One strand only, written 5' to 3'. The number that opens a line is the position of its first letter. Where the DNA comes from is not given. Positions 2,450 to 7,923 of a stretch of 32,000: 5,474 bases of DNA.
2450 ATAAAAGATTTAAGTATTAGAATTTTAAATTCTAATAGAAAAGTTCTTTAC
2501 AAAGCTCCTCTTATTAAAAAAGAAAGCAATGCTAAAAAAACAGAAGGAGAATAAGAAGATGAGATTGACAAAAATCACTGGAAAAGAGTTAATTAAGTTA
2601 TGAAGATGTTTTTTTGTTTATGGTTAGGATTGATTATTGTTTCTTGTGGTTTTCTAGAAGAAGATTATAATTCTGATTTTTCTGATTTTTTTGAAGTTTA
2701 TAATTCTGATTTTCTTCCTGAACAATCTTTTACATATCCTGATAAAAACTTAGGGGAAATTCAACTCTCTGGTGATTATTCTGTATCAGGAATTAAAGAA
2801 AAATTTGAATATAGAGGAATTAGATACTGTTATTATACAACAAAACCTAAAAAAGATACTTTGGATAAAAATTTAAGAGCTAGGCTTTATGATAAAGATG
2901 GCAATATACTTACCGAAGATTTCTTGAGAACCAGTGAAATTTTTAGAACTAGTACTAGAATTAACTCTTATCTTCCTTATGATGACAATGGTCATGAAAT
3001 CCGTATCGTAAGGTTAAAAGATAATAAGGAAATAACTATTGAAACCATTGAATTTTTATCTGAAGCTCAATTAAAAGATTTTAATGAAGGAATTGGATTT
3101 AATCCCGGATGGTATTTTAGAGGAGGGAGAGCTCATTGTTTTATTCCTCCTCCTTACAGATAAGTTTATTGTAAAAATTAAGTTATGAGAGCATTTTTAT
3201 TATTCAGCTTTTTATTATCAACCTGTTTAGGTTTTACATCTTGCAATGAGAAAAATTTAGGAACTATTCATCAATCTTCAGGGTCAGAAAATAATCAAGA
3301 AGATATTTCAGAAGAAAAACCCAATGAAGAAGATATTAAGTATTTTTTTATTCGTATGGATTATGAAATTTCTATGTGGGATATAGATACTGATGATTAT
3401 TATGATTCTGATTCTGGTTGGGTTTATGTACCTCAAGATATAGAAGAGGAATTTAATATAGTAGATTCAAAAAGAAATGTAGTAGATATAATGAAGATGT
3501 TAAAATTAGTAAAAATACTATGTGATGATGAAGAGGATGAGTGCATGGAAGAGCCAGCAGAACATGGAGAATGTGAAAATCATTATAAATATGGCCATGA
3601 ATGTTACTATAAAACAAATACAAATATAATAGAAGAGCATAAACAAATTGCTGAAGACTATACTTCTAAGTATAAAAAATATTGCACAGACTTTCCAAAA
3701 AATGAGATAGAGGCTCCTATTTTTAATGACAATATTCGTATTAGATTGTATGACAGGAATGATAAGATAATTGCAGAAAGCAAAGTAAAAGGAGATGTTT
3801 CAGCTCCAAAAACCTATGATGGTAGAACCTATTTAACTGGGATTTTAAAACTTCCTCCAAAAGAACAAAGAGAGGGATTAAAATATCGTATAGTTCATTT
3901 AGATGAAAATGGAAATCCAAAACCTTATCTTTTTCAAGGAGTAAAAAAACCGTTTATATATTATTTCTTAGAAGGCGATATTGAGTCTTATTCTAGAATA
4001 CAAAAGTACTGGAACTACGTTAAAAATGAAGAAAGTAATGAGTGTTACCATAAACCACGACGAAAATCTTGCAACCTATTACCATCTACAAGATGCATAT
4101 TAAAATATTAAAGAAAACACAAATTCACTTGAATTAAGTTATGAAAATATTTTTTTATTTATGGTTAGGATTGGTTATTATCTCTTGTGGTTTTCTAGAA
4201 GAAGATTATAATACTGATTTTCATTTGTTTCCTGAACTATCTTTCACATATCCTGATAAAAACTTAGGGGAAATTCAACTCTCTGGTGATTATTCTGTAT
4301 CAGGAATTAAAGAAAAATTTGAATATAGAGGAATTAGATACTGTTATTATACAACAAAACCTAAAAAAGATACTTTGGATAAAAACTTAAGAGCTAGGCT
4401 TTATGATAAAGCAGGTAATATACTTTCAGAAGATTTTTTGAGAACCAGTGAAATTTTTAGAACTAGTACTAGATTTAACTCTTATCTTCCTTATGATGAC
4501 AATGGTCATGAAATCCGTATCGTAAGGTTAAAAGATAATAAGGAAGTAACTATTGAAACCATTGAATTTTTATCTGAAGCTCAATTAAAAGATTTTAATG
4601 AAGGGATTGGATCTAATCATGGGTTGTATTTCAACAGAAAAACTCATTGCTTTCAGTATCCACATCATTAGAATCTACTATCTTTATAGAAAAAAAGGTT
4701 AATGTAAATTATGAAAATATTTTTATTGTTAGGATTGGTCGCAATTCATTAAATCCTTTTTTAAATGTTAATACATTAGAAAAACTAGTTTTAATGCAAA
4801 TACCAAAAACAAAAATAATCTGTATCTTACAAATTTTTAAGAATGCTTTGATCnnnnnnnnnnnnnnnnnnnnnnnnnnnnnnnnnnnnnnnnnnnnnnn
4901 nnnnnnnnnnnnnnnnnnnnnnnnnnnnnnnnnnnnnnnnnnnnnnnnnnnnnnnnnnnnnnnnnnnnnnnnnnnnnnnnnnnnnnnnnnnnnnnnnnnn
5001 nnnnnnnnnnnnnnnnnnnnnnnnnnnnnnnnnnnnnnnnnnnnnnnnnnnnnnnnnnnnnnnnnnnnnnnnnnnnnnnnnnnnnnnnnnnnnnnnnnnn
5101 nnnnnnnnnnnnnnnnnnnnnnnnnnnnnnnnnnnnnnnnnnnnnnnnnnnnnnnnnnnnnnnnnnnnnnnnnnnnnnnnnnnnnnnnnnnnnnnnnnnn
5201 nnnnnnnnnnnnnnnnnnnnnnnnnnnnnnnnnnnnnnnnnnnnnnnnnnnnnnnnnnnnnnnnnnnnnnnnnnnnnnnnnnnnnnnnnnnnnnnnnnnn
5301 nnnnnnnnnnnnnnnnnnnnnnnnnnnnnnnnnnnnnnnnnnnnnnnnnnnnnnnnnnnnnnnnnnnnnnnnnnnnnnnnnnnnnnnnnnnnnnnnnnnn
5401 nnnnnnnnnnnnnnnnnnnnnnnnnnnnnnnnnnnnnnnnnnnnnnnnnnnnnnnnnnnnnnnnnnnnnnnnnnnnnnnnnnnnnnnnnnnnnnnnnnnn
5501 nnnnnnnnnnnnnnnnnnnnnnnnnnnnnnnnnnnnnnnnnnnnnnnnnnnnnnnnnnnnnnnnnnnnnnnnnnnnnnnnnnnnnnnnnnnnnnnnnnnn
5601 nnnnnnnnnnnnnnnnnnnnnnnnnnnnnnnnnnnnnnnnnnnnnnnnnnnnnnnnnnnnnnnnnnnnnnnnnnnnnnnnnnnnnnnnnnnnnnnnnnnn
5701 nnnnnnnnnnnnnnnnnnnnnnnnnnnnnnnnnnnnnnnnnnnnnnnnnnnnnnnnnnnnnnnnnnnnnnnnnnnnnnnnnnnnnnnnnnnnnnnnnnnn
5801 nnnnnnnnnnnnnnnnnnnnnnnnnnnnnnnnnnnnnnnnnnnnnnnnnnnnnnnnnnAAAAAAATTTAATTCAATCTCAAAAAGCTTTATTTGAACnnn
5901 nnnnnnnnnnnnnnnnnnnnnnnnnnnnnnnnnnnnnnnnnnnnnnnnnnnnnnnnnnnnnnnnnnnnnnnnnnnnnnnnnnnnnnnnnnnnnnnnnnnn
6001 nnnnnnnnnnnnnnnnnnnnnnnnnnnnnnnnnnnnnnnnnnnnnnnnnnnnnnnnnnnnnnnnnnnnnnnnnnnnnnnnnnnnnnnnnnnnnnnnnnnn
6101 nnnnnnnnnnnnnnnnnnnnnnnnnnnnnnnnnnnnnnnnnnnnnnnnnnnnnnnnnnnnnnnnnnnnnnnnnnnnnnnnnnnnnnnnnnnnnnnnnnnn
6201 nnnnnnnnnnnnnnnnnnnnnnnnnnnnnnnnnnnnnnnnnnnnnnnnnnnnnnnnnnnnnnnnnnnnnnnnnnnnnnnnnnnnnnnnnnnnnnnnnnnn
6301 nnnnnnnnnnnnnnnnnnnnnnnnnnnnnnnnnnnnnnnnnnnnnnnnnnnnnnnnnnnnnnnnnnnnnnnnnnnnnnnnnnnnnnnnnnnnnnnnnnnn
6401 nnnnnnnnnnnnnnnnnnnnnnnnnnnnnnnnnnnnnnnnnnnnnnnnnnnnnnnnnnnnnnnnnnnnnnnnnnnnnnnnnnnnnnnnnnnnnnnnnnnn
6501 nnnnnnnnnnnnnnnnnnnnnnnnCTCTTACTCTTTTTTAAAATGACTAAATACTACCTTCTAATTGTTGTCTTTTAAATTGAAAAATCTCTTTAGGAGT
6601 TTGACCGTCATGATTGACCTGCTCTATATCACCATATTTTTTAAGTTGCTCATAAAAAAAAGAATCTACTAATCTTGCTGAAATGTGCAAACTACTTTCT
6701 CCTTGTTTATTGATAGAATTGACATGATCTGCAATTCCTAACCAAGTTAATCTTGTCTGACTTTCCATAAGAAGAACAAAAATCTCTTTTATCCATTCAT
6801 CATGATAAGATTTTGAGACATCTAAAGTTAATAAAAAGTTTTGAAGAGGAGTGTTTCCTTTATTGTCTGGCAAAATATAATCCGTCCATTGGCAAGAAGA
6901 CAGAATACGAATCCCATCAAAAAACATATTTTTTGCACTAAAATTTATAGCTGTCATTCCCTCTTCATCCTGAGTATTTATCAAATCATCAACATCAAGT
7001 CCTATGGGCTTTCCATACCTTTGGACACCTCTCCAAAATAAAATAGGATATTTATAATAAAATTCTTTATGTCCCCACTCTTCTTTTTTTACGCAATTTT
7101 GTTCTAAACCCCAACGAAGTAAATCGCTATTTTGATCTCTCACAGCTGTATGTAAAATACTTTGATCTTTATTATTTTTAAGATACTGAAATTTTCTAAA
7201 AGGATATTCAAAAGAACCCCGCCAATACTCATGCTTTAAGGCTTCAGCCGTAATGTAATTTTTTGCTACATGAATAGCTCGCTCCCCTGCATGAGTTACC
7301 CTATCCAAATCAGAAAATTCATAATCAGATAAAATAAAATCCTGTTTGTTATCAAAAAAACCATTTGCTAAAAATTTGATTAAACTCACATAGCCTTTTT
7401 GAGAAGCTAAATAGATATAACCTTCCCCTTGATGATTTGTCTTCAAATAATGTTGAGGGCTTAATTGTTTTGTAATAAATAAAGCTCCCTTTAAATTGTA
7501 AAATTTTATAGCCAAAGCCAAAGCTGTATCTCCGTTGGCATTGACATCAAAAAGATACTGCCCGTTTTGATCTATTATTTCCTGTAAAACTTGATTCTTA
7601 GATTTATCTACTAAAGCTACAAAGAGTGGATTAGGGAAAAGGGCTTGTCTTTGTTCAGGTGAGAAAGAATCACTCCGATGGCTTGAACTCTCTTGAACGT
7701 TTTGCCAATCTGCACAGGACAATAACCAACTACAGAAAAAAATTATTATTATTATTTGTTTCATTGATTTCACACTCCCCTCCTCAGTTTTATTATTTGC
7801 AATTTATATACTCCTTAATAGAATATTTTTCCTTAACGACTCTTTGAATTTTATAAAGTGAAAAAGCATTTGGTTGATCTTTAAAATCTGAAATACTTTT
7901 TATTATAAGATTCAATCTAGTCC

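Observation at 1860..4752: Tandem array of four paralogous lipoprotein genes (plus a decayed fifth start) directly behind an HExxH protease gene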

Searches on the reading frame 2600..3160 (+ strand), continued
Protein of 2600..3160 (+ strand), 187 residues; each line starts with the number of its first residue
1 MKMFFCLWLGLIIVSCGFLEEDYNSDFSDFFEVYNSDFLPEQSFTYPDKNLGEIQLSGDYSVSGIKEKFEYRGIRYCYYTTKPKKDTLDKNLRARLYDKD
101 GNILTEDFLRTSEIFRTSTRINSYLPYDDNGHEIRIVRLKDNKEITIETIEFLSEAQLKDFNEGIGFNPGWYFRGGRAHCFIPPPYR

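Call 88: fold_search(model_id=the predicted structure, library=viral)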
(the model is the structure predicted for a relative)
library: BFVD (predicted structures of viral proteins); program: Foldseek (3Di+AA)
matches with E <= 10: 1053; with E <= 0.001: 0
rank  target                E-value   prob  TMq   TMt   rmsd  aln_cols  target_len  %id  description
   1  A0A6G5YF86            2.0e-02  0.85  0.30  0.08  12.1       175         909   12  (no name in the UniProt tables at hand)
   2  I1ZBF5                2.0e-02  0.69  0.26  0.30  22.8       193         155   11  (no name in the UniProt tables at hand)
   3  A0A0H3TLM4            2.2e-02  0.80  0.26  0.33  16.5       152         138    8  (no name in the UniProt tables at hand)
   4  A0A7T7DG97            2.2e-02  0.66  0.22  0.19  16.2       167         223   13  (no name in the UniProt tables at hand)
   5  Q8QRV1                2.6e-02  0.63  0.23  0.21  21.4       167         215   12  Membrane glycoprotein US8 [Panine betaherpesvirus 2]
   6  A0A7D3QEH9            5.8e-02  0.69  0.28  0.12  18.1       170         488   12  (no name in the UniProt tables at hand)
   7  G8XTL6                6.1e-02  0.33  0.22  0.20  23.3       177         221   16  Membrane glycoprotein US11 [Simian cytomegalovirus (strain Colburn)]
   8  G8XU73                6.4e-02  0.51  0.27  0.14  21.3       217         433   10  Membrane protein A1 [Aotine betaherpesvirus 1]
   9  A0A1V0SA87            7.1e-02  0.51  0.23  0.15  15.7       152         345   13  GTP binding translation elongation factor [Catovirus CTV1]
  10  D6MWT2                7.1e-02  0.30  0.21  0.13  19.8       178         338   10  Membrane glycoprotein UL141 [Human cytomegalovirus]
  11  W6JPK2                7.5e-02  0.20  0.19  0.19  14.5       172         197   12  Uncharacterized protein [Alphaentomopoxvirus acuprea]
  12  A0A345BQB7            7.9e-02  0.14  0.15  0.09  25.2       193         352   12  (no name in the UniProt tables at hand)
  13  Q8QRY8                9.3e-02  0.87  0.27  0.28   7.1       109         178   12  Membrane protein UL121 [Panine betaherpesvirus 2]
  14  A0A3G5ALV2            9.3e-02  0.07  0.12  0.10  14.4       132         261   14  RanBD1 domain-containing protein [Sylvanvirus sp.]
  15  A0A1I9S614            9.8e-02  0.60  0.25  0.19  16.5       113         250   14  (no name in the UniProt tables at hand)
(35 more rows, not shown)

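Call 102: search_protein_families(library=padloc, proteins=[P0001, P0008, L010:6440-9598:+], max_evalue=0.1)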
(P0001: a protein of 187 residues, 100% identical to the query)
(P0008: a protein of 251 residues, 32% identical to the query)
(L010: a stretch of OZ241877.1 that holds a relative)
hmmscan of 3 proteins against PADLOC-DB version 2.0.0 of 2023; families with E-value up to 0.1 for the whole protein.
P0001 (187 aa): 0 families

P0008 (251 aa): 0 families

L010:6440-9598:+ (1053 aa): 0 families

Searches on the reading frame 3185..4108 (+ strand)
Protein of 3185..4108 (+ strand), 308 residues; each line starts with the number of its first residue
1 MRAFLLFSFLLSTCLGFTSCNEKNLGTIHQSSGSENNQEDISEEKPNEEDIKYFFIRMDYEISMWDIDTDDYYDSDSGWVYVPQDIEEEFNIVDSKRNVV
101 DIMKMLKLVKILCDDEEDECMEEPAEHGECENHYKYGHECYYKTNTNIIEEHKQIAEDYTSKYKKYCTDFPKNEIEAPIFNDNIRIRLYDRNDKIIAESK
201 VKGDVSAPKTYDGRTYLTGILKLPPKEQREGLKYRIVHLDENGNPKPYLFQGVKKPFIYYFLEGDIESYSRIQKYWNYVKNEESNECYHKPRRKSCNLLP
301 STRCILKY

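Call 6: search_protein_families(library=pfam, proteins=[window:3185-4108:+], max_evalue=1)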
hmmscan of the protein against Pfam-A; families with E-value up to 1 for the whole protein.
window:3185-4108:+ (308 aa): 0 families

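Call 39: search_protein_families(library=ncbifam, proteins=[window:3185-4108:+], max_evalue=1)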
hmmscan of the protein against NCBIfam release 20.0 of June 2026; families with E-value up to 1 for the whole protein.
window:3185-4108:+ (308 aa): 2 families
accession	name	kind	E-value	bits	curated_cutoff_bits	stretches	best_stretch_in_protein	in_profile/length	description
NF053559.1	LolB1_Flavo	equivalog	0.049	13.1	50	1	9-64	2-57/244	lipoprotein insertase outer membrane protein LolB1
NF050142.1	PG1828_fam_lipo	equivalog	0.23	12.2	50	0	5-24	5-23/59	PG1828 family lipoprotein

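Call 75: list_cluster_members(proteins=[P0001, P0109, P0114, P0008, P0113, window:3185-4108:+])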
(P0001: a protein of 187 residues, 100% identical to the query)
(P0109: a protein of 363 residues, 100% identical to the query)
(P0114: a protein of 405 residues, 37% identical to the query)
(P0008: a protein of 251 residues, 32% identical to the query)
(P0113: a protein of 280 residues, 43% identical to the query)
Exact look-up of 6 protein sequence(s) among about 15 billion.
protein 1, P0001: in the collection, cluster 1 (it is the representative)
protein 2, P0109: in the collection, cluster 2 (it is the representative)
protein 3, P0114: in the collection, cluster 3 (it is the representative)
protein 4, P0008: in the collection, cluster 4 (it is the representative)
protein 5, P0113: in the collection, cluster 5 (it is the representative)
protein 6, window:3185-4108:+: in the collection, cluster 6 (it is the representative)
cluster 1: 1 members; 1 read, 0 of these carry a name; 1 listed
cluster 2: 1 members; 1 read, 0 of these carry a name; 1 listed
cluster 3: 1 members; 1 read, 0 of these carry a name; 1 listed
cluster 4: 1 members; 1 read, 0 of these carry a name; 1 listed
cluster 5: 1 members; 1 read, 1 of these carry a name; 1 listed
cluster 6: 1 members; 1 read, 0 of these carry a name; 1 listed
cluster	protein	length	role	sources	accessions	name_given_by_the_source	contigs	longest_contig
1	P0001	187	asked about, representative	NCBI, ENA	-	-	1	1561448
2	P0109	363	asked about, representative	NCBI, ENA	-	-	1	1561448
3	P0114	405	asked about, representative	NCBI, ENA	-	-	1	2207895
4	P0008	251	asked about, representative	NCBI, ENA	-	-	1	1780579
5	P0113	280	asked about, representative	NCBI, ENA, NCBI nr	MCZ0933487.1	MAG: hypothetical protein OXJ52_10120 [Oligoflexia bacterium] | hypothetical protein [Oligoflexia bacterium]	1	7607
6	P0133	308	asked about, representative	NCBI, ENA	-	-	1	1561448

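Call 102: search_protein_families(library=padloc, proteins=[window:3185-4108:+], max_evalue=0.1)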
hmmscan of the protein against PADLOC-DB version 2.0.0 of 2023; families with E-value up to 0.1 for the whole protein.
window:3185-4108:+ (308 aa): 0 families

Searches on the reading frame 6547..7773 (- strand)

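Call 6: search_protein_families(library=pfam, proteins=[window:6547-7773:-], max_evalue=1)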
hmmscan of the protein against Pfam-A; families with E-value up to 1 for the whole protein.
window:6547-7773:- (408 aa): 5 families
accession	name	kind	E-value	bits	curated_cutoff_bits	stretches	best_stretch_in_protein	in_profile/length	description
PF12796.13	Ank_2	-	1.8e-11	44.8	27.3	1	59-142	9-87/90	Ankyrin repeats (3 copies)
PF13637.12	Ank_4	-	2.2e-09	37.8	22.7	0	265-286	23-44/50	Ankyrin repeats (many copies)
PF13857.12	Ank_5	-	8.1e-06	26.5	27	0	199-223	12-36/56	Ankyrin repeats (many copies)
PF13606.12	Ank_3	-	0.03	15.3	22.3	0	204-221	3-20/30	Ankyrin repeat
PF00023.36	Ank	-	0.072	13.9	21.1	0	204-223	3-22/33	Ankyrin repeat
